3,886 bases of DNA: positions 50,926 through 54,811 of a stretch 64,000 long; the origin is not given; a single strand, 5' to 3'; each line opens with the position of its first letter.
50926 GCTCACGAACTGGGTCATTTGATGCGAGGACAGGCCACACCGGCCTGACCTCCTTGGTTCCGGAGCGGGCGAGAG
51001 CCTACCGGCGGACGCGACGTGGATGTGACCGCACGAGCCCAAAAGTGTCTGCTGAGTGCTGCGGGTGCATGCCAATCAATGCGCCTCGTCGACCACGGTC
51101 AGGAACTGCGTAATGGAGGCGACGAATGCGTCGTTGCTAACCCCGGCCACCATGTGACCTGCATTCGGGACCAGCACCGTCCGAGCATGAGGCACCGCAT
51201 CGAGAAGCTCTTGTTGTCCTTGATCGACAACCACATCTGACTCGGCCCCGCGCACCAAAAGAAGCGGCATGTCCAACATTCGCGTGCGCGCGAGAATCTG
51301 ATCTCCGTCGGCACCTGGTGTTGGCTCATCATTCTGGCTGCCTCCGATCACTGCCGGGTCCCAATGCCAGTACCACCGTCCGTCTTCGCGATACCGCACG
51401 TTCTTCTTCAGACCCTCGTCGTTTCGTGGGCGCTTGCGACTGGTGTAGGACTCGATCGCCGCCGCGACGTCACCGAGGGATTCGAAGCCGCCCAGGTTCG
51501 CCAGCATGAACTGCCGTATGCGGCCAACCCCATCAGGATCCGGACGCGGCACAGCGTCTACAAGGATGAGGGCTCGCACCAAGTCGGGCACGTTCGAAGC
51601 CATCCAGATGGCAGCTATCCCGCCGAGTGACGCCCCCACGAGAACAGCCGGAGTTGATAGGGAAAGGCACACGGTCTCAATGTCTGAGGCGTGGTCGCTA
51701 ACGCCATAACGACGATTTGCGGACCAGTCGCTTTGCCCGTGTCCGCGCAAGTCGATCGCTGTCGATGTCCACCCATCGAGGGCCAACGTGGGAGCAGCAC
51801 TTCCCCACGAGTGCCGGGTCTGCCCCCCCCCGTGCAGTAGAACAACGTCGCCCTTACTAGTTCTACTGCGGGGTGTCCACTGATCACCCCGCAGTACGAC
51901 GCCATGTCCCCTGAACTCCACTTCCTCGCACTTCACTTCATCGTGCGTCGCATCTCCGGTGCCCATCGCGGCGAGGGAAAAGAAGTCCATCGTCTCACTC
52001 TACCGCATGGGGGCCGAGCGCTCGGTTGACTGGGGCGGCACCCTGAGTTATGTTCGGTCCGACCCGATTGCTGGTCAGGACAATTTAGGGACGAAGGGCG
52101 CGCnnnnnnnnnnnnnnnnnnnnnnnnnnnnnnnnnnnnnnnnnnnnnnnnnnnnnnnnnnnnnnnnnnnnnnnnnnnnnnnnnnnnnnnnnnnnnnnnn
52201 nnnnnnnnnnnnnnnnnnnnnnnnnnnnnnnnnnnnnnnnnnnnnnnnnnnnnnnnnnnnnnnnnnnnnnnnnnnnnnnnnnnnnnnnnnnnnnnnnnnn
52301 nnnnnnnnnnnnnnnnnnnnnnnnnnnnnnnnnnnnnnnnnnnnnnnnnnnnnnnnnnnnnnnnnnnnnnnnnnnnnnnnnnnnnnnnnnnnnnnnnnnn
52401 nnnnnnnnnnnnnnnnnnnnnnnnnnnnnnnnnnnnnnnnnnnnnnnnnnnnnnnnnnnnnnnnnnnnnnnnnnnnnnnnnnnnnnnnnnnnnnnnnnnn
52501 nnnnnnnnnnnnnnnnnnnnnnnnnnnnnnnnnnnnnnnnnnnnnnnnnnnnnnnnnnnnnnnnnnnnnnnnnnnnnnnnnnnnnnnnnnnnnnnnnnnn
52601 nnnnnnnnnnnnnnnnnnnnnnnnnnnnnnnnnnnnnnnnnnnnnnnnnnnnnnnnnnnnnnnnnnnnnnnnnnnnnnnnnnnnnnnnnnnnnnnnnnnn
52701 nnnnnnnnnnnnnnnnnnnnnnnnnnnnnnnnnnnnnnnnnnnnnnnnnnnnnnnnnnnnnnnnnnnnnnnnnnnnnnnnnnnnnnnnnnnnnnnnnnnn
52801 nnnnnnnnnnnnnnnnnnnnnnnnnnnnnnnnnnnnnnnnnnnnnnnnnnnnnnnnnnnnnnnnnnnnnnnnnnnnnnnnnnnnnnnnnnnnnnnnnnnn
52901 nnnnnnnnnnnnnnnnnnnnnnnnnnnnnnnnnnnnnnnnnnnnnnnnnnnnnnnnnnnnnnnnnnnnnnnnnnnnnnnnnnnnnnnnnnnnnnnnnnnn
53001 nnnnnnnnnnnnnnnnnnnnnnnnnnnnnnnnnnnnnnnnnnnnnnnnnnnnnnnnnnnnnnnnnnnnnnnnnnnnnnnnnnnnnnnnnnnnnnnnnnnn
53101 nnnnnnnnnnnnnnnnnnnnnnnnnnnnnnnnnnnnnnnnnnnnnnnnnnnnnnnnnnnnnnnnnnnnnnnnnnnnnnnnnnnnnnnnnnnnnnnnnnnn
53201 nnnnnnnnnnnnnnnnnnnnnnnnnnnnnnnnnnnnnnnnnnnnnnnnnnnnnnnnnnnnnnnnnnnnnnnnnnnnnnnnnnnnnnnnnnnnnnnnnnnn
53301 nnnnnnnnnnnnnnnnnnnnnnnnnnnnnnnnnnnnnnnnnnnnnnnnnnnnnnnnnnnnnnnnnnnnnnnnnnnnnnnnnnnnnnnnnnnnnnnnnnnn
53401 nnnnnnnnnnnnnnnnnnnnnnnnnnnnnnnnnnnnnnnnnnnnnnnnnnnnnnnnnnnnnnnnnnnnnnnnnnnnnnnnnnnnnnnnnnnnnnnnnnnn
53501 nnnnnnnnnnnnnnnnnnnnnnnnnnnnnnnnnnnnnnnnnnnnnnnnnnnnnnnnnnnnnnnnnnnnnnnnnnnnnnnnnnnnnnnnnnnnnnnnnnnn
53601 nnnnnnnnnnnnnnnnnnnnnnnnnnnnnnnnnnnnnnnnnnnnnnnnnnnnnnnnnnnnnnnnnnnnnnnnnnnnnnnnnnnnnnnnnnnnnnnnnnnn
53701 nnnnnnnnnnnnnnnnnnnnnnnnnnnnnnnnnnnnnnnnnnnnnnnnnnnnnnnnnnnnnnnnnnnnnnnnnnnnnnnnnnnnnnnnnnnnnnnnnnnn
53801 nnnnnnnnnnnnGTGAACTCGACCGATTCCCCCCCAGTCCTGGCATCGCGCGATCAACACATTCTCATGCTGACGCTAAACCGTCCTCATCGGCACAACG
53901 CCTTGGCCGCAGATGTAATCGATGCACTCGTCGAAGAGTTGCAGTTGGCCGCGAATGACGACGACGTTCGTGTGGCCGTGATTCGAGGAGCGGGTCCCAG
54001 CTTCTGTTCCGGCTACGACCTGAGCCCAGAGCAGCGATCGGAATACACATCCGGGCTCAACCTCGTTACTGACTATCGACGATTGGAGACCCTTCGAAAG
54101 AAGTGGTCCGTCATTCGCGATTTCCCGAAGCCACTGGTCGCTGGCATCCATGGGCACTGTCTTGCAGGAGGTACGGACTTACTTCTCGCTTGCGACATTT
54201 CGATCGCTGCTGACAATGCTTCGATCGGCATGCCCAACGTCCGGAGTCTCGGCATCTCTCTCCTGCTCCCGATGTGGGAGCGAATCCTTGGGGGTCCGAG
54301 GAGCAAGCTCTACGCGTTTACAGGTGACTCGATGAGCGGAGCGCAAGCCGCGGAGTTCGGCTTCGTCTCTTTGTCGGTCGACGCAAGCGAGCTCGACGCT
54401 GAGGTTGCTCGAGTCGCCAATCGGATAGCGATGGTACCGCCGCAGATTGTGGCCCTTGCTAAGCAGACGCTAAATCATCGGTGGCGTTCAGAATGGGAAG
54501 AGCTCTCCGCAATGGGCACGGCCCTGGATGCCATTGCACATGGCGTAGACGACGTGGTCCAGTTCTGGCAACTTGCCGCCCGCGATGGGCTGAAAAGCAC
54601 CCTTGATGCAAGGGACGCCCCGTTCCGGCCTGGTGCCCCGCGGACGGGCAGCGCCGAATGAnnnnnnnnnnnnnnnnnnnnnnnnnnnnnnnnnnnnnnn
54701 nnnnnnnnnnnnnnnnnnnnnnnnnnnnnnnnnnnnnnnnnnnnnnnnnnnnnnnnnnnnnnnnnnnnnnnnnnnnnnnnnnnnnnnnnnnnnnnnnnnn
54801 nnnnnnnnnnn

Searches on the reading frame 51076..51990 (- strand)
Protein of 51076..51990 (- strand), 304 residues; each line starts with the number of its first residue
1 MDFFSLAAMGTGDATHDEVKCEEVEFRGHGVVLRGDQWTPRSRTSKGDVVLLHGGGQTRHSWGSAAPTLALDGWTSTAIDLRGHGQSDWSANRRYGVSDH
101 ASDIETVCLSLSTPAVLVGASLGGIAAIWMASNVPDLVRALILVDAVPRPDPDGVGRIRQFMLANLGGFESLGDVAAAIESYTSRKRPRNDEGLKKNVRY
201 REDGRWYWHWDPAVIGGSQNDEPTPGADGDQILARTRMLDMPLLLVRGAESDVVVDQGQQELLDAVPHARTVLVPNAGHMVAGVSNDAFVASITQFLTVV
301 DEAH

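Call 86: search_protein_families(library=pfam, proteins=[window:51076-51990:-], max_evalue=0.0001)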
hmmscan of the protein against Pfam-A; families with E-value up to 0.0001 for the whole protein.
window:51076-51990:- (304 aa): 3 families
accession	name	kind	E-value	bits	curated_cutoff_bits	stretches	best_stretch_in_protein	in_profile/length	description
PF00561.26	Abhydrolase_1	-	6.9e-26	91.8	25.8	1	49-281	3-240/245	alpha/beta hydrolase fold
PF12697.13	Abhydrolase_6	-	9.6e-21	75.9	26.3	1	49-290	1-215/217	Alpha/beta hydrolase family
PF12146.15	Hydrolase_4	-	2.6e-18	66.6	27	1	45-281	3-234/239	Serine aminopeptidase, S33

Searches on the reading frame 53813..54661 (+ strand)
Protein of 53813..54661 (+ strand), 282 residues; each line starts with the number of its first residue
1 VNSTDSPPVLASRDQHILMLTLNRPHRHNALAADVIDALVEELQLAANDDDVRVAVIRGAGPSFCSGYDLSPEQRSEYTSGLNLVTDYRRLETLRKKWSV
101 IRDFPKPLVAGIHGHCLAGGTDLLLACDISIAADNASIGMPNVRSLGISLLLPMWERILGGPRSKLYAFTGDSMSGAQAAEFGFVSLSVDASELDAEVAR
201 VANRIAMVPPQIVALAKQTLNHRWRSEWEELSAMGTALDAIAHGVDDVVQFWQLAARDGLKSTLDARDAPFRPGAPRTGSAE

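Call 86: search_protein_families(library=pfam, proteins=[window:53813-54661:+], max_evalue=0.0001)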
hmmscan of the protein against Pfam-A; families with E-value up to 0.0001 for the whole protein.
window:53813-54661:+ (282 aa): 2 families
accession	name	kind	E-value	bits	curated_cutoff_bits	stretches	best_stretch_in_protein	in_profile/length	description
PF00378.25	ECH_1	-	3.3e-37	128.6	27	1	14-229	3-214/251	Enoyl-CoA hydratase/isomerase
PF16113.10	ECH_2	-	2.8e-22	80.1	27.2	1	19-218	3-201/335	Enoyl-CoA hydratase/isomerase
